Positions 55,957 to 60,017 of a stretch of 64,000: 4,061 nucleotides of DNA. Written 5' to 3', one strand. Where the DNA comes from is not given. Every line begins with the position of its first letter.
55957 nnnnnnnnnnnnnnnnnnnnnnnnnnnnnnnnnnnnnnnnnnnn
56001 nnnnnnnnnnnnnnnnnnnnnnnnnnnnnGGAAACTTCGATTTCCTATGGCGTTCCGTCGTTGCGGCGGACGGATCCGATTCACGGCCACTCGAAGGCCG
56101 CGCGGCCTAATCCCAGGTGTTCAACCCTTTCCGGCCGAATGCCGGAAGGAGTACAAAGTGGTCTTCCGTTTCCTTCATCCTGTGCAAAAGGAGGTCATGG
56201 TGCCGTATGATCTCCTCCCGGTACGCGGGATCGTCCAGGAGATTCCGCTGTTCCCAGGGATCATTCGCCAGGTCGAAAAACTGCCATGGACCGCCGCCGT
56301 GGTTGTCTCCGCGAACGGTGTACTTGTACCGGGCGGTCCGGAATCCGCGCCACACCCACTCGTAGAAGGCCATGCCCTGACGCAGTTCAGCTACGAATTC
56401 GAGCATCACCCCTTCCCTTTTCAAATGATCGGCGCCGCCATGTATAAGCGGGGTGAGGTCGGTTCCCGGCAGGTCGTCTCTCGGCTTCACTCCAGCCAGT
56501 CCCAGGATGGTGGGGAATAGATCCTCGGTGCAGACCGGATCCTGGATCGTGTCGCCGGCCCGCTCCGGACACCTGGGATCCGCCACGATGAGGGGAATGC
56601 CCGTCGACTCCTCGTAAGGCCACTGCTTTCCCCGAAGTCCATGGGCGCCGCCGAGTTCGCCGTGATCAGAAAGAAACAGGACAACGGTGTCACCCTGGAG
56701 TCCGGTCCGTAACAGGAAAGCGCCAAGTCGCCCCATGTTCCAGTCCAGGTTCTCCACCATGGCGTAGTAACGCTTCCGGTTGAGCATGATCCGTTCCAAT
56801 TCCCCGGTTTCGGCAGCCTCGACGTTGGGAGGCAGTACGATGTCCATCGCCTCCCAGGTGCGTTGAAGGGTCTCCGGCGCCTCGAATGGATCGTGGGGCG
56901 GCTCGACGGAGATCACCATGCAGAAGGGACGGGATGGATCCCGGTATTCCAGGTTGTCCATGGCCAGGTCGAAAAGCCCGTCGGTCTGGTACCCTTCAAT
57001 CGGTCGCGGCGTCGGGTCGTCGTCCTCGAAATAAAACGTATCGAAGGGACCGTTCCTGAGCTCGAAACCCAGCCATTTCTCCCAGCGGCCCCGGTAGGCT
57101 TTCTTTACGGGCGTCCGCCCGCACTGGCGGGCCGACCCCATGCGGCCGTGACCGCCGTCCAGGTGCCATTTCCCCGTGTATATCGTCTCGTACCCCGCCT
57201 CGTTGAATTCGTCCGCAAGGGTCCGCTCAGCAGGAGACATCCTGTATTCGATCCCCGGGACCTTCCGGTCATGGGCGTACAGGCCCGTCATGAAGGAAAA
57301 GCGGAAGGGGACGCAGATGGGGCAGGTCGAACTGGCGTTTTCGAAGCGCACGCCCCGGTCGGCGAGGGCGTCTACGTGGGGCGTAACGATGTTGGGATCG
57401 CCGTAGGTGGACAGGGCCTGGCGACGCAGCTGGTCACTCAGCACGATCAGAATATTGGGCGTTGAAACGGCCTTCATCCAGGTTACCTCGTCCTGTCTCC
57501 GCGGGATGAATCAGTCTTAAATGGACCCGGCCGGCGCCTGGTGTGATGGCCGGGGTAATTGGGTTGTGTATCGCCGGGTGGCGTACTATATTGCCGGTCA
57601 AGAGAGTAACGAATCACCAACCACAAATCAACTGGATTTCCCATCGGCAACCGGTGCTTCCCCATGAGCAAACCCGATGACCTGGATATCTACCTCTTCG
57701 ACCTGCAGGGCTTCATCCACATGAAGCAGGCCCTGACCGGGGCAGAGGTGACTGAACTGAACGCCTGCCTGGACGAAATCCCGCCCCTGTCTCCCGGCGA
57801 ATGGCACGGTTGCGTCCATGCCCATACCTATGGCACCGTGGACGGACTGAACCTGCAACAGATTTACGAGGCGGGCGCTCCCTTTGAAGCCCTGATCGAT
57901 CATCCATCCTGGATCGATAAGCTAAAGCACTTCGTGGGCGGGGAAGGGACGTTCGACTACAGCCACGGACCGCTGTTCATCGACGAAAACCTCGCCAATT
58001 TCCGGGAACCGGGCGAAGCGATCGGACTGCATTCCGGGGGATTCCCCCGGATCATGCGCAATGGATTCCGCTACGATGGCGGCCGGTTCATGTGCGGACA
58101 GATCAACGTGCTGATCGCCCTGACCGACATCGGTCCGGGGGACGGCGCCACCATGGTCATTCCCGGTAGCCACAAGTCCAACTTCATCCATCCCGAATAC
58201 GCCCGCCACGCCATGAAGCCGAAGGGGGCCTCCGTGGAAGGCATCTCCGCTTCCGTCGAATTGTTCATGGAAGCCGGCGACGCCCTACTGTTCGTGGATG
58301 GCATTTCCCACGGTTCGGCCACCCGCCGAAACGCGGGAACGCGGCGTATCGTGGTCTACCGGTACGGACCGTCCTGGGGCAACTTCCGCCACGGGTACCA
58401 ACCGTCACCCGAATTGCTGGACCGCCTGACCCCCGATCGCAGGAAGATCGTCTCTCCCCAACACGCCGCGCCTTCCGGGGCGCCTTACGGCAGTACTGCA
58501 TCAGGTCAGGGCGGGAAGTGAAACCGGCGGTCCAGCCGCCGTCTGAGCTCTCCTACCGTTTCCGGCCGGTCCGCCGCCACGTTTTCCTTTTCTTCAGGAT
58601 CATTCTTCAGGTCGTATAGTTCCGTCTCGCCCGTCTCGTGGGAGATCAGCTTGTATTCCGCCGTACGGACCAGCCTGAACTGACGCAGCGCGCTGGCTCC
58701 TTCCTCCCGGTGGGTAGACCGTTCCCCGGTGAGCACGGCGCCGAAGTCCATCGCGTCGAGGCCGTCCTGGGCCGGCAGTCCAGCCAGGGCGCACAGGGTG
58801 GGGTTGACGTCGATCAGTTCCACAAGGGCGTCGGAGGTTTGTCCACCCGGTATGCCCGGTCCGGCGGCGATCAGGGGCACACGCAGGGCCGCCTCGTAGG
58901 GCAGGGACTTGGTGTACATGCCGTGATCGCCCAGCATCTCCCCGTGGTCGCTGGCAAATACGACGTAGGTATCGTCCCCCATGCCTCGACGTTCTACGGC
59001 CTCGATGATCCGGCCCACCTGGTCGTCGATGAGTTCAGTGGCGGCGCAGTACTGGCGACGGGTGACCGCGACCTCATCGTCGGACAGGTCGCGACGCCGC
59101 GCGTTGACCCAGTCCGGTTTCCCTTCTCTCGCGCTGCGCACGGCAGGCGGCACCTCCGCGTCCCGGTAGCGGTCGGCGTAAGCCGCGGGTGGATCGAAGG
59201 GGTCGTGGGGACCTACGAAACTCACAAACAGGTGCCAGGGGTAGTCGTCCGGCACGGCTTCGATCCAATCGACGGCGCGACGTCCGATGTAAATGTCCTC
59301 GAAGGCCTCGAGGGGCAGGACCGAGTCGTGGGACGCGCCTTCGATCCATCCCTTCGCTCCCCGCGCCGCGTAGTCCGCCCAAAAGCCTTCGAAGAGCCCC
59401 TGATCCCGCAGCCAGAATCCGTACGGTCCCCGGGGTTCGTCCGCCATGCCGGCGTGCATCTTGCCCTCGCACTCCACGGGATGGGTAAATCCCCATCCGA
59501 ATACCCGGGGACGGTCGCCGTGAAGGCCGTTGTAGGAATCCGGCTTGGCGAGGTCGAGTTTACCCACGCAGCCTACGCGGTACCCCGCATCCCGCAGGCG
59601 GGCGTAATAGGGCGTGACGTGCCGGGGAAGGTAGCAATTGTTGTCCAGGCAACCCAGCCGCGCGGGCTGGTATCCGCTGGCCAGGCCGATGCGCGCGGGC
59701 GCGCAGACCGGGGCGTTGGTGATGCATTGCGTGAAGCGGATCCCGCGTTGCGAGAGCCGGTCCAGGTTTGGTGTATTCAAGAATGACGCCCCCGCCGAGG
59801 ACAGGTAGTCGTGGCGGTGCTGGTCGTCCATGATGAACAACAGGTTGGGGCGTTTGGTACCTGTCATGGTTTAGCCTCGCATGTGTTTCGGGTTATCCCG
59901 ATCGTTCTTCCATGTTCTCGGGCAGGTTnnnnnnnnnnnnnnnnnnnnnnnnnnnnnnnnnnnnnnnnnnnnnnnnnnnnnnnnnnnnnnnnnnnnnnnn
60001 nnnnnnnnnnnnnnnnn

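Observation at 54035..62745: Duplicated module: novel about 660-aa polytopic membrane protein + cytoplasmic formylglycine sulfatase + PhyH dioxygenase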

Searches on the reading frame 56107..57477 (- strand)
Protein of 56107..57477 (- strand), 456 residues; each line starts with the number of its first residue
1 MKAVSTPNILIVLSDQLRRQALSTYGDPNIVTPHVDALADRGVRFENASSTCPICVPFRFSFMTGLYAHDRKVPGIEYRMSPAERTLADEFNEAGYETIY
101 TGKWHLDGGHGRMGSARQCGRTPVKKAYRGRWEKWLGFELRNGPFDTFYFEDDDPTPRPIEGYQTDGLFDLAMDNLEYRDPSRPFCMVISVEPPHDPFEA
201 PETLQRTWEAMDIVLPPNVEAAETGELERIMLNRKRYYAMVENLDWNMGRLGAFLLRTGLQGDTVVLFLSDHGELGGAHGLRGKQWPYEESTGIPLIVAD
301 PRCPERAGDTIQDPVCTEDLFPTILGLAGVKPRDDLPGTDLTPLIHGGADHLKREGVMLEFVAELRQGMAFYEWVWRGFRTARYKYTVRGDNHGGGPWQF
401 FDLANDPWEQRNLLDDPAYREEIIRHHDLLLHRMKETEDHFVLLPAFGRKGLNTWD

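Call 3: search_protein_families(library=pfam, proteins=[window:56107-57477:-], max_evalue=0.01)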
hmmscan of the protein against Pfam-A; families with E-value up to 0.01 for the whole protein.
window:56107-57477:- (456 aa): 3 families
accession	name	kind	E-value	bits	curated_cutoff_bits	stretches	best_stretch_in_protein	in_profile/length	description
PF00884.28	Sulfatase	-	1.4e-45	156.4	25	1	7-330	1-301/301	Sulfatase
PF16347.10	SGSH_C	-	3.2e-14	53.8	29.3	1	277-425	1-143/154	N-sulphoglucosamine sulphohydrolase, C-terminal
PF01663.27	Phosphodiest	-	6e-07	29.8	23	1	10-75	2-64/342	Type I phosphodiesterase / nucleotide pyrophosphatase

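Call 4: search_protein_families(library=ncbifam, proteins=[window:56107-57477:-], max_evalue=0.01)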
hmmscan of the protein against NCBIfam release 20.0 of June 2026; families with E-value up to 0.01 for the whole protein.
window:56107-57477:- (456 aa): 4 families
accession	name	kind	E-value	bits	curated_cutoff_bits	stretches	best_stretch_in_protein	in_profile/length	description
NF010322.0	PRK13759.1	equivalog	1.2e-61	208.8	481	2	171-442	188-465/486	arylsulfatase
TIGR03417.1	chol_sulfatase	equivalog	1.7e-53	182.2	433.45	2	168-426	173-432/500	choline-sulfatase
NF045661.1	HdlasePehA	equivalog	1.9e-40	138.9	900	2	228-438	275-490/506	phosphoric/sulfuric ester hydrolase PehA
NF052527.1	Mn_arylsulf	exception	2e-38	132.5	850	2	171-442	186-460/479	manganese-dependent arylsulfatase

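Call 46: search_solved_structures(query=window:56107-57477:-, max_evalue=1e-10)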
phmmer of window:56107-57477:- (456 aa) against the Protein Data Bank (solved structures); distinct sequences matched with E-value up to 1e-10: 76 (the best 60 are shown).
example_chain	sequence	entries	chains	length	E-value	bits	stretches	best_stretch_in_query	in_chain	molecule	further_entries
2qzu_A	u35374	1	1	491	2.8e-42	148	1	5-415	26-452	Putative sulfatase yidJ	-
7snj_A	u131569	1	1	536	1.7e-40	142.1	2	7-212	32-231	Arylsulfatase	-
7sno_A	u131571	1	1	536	1.6e-39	138.9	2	7-211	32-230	Arylsulfatase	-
9ihk_D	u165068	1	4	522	4.5e-38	134.1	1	24-436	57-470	Sulfatase_S1_30A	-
4upl_A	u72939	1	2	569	9.4e-37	129.8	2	236-432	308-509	SULFATASE FAMILY PROTEIN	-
5g2v_A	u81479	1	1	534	1.4e-36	129.2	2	5-198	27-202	N-ACETYLGLUCOSAMINE-6-SULFATASE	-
7lha_A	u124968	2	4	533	1.8e-36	128.8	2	7-216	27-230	Exo-L-galactose-6-sulfatase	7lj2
7p24_AAA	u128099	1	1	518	4.8e-34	120.8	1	235-426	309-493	Mucin-desulfating sulfatase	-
8di0_A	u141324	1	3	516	7.8e-34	120.2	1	6-413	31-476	Arylsulfatase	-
7oz8_AAA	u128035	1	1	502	1e-33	119.8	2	233-442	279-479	Choline-sulfatase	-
6fny_A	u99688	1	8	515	4.8e-33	117.6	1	5-418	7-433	Choline-sulfatase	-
9koq_A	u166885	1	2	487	2.3e-32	115.3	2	163-442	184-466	Sulfatase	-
7pth_A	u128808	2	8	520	3.7e-32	114.6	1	5-418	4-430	Choline sulfatase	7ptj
6j66_A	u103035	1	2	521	5.5e-32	114.1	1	5-417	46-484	Chondroitin sulfate/dermatan sulfate 4-O-endosulfatase protein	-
6g5z_A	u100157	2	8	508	5.8e-32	114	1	7-418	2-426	Choline-sulfatase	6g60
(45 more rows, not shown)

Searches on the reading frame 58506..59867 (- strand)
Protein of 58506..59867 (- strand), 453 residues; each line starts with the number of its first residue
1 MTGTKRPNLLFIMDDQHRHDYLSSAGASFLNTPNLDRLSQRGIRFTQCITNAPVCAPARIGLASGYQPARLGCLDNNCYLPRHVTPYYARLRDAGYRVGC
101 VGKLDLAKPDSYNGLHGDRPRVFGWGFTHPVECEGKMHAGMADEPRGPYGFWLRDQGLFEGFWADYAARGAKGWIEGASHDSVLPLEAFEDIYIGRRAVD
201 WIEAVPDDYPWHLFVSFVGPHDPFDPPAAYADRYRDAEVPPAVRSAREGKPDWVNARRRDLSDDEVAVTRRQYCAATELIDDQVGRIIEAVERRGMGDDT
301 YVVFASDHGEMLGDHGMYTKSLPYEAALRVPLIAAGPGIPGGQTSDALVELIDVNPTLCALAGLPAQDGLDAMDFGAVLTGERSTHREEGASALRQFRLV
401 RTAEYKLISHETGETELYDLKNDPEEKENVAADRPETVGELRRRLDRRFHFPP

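Call 3: search_protein_families(library=pfam, proteins=[window:58506-59867:-], max_evalue=0.01)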
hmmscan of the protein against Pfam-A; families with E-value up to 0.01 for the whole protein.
window:58506-59867:- (453 aa): 3 families
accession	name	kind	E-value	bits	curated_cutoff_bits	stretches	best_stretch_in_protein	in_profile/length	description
PF00884.28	Sulfatase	-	4.5e-41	141.6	25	1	7-363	1-300/301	Sulfatase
PF16347.10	SGSH_C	-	1.2e-15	58.5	29.3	1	313-435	1-136/154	N-sulphoglucosamine sulphohydrolase, C-terminal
PF01663.27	Phosphodiest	-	1.3e-07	32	23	1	275-315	186-228/342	Type I phosphodiesterase / nucleotide pyrophosphatase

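Call 4: search_protein_families(library=ncbifam, proteins=[window:58506-59867:-], max_evalue=0.01)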
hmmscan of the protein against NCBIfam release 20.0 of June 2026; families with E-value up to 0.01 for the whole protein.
window:58506-59867:- (453 aa): 18 families
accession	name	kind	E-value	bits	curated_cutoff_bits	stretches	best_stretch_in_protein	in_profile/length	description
NF010322.0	PRK13759.1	equivalog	8.6e-75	252.1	481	1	2-434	2-440/486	arylsulfatase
TIGR03417.1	chol_sulfatase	equivalog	6e-67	226.6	433.45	2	206-442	180-433/500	choline-sulfatase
NF045661.1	HdlasePehA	equivalog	1.2e-46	159.4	900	2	6-247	2-238/506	phosphoric/sulfuric ester hydrolase PehA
NF052527.1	Mn_arylsulf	exception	1.1e-37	130.1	850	2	199-433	188-434/479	manganese-dependent arylsulfatase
NF038075.1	fam_STM4013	hypoth_equivalog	5.4e-07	29.3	250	1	270-332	197-256/261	STM4013/SEN3800 family hydrolase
NF038282.1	LapC_YejM_PbgA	exception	7.4e-07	27.8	825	1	253-360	394-498/584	LPS biosynthesis-modulating metalloenzyme YejM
NF028537.1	P_eth_NH2_trans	domain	4.5e-06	25.5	500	1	279-327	419-467/527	phosphoethanolamine--lipid A transferase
NF008619.0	PRK11598.1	equivalog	4.2e-05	22.2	660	1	280-327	428-475/546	phosphoethanolamine transferase EptA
NF053595.1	LptchSynLtaSGpos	equivalog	5.6e-05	21.9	970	1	271-379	428-540/626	lipoteichoic acid synthase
NF033462.1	polymyxin_MCR4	exception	0.0011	17.7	1225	1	250-327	398-472/541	MCR-4 family phosphoethanolamine--lipid A transferase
NF047438.1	polymyxin_MCR12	exception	0.0013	17.2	1200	1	277-327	427-477/548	MCR-12 family phosphoethanolamine--lipid A transferase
NF007160.0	PRK09598.1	equivalog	0.0019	16.6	561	1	285-327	418-458/523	phosphoethanolamine--lipid A transferase EptA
NF033463.1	polymyxin_MCR5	exception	0.0026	16.5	1250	1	273-327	425-478/547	MCR-5 family phosphoethanolamine--lipid A transferase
NF053859.1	polymyxin_MCR13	exception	0.0043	16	1250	1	275-327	418-470/541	MCR-13 family phosphoethanolamine--lipid A transferase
NF033409.0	poly_MCR3_broad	equivalog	0.0061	15.2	1075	1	247-327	389-466/535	MCR-3-related phosphoethanolamine--lipid A transferase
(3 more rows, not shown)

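Call 47: search_solved_structures(query=window:58506-59867:-, max_evalue=1e-10)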
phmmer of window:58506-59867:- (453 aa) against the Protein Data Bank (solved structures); distinct sequences matched with E-value up to 1e-10: 78 (the best 60 are shown).
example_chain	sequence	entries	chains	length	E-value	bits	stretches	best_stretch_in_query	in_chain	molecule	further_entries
4upi_A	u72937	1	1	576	3.7e-50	174.5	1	4-371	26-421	SULFATASE FAMILY PROTEIN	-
6fny_A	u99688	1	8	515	3e-46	161.6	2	209-433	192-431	Choline-sulfatase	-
7pth_A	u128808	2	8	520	1.9e-45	158.9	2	209-433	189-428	Choline sulfatase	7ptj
6g5z_A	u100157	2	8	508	7.3e-45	157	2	209-433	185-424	Choline-sulfatase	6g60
7oz8_AAA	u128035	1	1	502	1.1e-43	153.1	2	192-434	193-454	Choline-sulfatase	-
4upl_A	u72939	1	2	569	6.8e-39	137.3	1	7-433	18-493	SULFATASE FAMILY PROTEIN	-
2qzu_A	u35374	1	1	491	1.9e-38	135.9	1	6-444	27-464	Putative sulfatase yidJ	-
7stt_A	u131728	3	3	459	4.7e-38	134.6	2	209-446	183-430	N-acetylgalactosamine-6-sulfatase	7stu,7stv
9ihk_D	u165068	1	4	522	4.3e-36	128.1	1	183-431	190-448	Sulfatase_S1_30A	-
4uph_A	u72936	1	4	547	6e-36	127.6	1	4-381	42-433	SULFATASE (SULFURIC ESTER HYDROLASE) PROTEIN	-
5g2v_A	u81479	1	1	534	6.4e-34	120.9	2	270-432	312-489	N-ACETYLGLUCOSAMINE-6-SULFATASE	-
9koq_A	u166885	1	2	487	4.2e-32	114.9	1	5-435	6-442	Sulfatase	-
6pt4_B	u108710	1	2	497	5.5e-31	111.3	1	204-436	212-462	exo-2S-iota carrageenan S1 sulfatase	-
7p24_AAA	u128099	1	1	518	1.6e-30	109.8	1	259-436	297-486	Mucin-desulfating sulfatase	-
6j66_A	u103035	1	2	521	2e-30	109.4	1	208-442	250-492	Chondroitin sulfate/dermatan sulfate 4-O-endosulfatase protein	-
2vqr_A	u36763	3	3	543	3.3e-30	108.7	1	5-375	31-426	PUTATIVE SULFATASE | Multifunctional alkaline phosphatase superfamily protein pRL90232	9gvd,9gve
2w8s_A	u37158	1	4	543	2.2e-29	106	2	261-364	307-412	PHOSPHONATE MONOESTER HYDROLASE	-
4upk_A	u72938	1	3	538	6e-25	91.4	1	5-385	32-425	PHOSPHONATE MONOESTER HYDROLASE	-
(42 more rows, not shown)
